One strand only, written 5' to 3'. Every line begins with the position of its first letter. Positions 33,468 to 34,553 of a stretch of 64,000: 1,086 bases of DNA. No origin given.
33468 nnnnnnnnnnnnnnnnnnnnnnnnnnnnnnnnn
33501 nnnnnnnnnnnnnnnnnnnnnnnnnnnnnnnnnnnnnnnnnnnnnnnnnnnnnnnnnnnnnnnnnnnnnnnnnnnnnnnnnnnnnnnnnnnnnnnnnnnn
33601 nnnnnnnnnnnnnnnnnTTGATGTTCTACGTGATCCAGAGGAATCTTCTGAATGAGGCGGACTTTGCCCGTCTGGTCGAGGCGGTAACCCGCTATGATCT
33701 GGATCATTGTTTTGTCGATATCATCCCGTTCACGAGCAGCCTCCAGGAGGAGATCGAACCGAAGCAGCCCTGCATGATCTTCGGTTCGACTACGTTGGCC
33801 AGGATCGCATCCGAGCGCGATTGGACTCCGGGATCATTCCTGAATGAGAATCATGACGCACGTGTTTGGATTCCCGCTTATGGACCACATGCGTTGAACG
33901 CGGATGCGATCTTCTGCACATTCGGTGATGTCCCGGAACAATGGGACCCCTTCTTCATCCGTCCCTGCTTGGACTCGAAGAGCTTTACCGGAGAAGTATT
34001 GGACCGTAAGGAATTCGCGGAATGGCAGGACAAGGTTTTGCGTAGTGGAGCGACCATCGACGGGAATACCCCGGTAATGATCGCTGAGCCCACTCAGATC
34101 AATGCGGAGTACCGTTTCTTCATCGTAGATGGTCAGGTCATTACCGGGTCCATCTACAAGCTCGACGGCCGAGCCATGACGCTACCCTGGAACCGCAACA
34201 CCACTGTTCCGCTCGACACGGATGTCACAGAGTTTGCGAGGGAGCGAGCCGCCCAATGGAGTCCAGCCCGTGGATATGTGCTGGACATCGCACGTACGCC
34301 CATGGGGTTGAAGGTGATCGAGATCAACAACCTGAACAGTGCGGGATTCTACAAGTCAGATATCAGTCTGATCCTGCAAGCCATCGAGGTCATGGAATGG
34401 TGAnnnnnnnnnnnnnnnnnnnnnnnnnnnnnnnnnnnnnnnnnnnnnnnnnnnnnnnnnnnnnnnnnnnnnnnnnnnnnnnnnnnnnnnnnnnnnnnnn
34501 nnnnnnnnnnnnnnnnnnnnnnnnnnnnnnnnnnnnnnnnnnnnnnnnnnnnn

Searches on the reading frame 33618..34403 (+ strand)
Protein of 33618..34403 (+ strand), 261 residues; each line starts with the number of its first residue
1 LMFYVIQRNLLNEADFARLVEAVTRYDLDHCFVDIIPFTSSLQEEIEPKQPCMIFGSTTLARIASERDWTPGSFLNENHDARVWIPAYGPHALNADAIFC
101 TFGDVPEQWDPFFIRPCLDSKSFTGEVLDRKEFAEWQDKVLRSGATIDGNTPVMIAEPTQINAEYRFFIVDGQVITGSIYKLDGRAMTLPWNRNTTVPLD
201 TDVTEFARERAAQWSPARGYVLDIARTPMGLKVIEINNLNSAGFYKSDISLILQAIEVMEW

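Call 69: search_protein_families(library=pfam, proteins=[window:33618-34403:+], max_evalue=0.001)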
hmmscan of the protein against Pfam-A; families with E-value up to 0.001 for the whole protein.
window:33618-34403:+ (261 aa): 2 families
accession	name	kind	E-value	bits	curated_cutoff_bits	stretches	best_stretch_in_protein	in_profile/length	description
PF14243.11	R2K_3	-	9.3e-22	78.4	26.3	1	101-255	44-168/169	ATP-grasp domain, R2K clade family 3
PF18299.6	R2K_2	-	4.7e-19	69.1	26.2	1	99-250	8-142/147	ATP-grasp domain, R2K clade family 2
